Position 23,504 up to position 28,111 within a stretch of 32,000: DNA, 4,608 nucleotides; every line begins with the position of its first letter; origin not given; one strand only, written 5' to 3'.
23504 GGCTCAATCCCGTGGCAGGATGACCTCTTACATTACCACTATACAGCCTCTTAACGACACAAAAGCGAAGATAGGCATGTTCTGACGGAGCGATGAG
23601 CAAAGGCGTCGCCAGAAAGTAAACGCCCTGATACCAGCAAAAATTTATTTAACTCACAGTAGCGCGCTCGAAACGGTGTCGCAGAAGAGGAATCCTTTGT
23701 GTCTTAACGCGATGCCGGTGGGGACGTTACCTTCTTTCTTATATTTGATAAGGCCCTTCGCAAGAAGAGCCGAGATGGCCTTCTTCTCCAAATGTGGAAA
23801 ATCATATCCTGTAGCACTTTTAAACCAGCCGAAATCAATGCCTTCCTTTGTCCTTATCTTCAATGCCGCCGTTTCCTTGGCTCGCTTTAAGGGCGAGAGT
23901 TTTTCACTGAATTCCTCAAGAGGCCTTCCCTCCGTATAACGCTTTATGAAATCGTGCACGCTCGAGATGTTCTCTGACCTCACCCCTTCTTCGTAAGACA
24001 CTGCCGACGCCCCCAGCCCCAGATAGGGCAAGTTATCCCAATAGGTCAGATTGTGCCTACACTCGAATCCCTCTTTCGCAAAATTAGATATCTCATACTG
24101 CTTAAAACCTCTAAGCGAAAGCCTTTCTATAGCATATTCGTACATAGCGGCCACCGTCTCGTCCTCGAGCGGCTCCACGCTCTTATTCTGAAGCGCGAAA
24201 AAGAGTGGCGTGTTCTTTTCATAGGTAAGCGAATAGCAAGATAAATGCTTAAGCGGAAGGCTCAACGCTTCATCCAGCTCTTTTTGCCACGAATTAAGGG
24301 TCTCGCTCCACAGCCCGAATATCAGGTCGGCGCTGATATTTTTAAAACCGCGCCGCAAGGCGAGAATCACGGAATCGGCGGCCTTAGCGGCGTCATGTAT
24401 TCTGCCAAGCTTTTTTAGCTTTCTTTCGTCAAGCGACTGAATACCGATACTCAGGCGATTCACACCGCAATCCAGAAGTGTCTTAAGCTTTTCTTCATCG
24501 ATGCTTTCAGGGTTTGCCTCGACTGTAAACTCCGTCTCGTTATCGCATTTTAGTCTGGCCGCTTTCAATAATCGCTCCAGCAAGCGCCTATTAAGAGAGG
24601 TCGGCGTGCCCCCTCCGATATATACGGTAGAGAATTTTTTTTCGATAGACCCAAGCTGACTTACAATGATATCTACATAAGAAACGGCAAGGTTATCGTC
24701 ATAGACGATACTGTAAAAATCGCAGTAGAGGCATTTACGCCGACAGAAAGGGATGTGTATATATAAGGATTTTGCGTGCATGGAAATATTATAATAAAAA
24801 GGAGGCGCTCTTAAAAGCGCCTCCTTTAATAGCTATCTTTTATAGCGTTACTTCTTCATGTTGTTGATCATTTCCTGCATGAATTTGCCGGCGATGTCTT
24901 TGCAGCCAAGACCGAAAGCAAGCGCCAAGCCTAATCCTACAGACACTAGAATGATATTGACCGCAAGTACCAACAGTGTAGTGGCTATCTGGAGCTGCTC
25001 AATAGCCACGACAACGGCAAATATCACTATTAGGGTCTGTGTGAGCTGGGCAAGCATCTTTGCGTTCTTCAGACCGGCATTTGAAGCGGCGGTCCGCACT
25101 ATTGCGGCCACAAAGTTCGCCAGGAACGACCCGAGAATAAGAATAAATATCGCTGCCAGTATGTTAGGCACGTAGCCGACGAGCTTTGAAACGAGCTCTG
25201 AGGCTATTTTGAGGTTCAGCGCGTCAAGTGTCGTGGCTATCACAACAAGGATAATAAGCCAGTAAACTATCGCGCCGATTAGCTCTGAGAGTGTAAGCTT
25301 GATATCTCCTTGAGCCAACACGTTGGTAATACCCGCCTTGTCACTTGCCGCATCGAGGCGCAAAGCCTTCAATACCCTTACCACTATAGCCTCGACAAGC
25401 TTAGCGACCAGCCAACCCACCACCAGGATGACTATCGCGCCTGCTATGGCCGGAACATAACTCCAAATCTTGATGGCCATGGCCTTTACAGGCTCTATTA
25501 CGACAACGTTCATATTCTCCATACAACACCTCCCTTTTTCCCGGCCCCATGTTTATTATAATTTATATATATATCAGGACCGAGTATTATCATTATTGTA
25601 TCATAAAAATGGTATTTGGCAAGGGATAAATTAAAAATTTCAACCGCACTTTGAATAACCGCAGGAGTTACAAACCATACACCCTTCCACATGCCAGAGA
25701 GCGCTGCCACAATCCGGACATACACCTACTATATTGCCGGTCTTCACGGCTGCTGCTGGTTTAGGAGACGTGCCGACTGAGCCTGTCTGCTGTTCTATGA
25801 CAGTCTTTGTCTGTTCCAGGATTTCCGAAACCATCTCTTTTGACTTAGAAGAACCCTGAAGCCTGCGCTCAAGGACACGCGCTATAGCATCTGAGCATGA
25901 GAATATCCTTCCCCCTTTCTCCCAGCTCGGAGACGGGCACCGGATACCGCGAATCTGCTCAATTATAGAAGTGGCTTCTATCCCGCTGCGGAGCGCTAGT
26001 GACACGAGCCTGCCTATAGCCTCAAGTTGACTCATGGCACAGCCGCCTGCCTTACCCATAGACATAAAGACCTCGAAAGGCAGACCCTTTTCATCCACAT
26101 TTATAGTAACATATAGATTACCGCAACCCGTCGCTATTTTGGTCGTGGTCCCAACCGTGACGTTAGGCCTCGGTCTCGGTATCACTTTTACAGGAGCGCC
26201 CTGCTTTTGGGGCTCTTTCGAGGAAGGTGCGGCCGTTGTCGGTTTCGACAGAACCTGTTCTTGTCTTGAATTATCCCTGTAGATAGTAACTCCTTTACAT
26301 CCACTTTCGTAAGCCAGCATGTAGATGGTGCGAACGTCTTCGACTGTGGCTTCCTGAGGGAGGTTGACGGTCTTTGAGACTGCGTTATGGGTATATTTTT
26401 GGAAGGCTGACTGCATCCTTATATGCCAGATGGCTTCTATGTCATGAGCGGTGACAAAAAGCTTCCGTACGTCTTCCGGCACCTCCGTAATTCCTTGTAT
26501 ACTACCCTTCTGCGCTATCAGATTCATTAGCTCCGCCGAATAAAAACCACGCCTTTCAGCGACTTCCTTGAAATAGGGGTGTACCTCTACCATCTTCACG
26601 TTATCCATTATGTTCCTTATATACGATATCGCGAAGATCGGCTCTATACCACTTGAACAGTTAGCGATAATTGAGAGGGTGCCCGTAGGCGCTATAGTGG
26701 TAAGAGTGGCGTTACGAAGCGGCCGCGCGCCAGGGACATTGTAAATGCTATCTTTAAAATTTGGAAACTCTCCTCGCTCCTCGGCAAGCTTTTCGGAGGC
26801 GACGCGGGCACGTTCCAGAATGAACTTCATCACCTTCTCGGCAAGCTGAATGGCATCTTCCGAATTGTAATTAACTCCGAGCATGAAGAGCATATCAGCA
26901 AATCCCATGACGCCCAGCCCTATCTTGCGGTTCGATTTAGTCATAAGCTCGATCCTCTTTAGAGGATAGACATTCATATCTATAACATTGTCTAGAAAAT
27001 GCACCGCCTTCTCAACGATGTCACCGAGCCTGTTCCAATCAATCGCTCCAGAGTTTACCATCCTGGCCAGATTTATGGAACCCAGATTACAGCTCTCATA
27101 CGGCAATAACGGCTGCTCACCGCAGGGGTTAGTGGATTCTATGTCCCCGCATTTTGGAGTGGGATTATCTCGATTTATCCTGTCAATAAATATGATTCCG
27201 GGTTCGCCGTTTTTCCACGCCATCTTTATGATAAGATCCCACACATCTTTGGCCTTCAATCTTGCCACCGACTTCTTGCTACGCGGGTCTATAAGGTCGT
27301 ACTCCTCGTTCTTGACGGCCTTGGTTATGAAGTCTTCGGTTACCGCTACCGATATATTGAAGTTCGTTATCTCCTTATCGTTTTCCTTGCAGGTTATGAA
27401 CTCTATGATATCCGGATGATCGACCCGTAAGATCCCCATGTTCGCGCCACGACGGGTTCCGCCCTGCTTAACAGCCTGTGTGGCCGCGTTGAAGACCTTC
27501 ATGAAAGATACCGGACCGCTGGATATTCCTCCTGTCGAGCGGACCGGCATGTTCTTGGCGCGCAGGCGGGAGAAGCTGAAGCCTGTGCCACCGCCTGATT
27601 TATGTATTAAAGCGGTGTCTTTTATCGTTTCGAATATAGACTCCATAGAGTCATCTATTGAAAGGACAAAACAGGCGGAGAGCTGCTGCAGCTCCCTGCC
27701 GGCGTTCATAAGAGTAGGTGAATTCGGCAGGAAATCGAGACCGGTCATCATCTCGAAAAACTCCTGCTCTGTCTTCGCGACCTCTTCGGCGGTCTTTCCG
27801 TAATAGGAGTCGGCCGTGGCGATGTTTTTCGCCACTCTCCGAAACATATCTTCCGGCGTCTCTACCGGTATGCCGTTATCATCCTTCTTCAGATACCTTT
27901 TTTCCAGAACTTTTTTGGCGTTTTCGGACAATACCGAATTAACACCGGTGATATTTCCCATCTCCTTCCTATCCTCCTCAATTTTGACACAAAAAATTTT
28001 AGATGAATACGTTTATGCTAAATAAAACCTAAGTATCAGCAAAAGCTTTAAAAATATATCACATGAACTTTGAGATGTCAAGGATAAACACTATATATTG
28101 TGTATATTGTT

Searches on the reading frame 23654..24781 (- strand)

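Call 66: search_protein_families(library=pfam, proteins=[window:23654-24781:-], max_evalue=0.001)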
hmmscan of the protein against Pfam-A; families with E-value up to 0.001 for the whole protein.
window:23654-24781:- (375 aa): 2 families
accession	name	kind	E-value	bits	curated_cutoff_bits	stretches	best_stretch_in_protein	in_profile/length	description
PF04055.27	Radical_SAM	-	4.6e-25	89.1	29.5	1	7-168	1-162/166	Radical SAM superfamily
PF06969.22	HemN_C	-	0.00037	20.9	24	1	295-350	1-56/67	HemN C-terminal domain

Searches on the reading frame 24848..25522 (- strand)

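Call 66: search_protein_families(library=pfam, proteins=[window:24848-25522:-], max_evalue=0.001)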
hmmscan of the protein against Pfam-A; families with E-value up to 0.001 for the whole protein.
window:24848-25522:- (224 aa): 1 family
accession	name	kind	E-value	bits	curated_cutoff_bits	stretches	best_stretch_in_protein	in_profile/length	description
PF05552.17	MS_channel_1st_1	-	9.7e-22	77.1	22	2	10-58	1-49/50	Mechanosensitive ion channel, conserved TM helix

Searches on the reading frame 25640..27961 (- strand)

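Call 67: search_protein_families(library=pfam, proteins=[window:25640-27961:-], max_evalue=0.01)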
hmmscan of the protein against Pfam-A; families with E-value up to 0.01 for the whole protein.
window:25640-27961:- (773 aa): 4 families
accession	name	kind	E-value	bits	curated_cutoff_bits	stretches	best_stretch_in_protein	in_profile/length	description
PF02867.20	Ribonuc_red_lgC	-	1.9e-141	472.8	23.9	1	95-561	1-523/523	Ribonucleotide reductase, barrel domain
PF00317.26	Ribonuc_red_lgN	-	2.3e-25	88.9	28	1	11-91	3-76/77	Ribonucleotide reductase, all-alpha domain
PF12637.14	TSCPD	-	8.1e-23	81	22.8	1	608-699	6-86/88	TSCPD domain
PF13597.11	NRDD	-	0.0095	15.1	26.2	1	225-391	219-403/562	Anaerobic ribonucleoside-triphosphate reductase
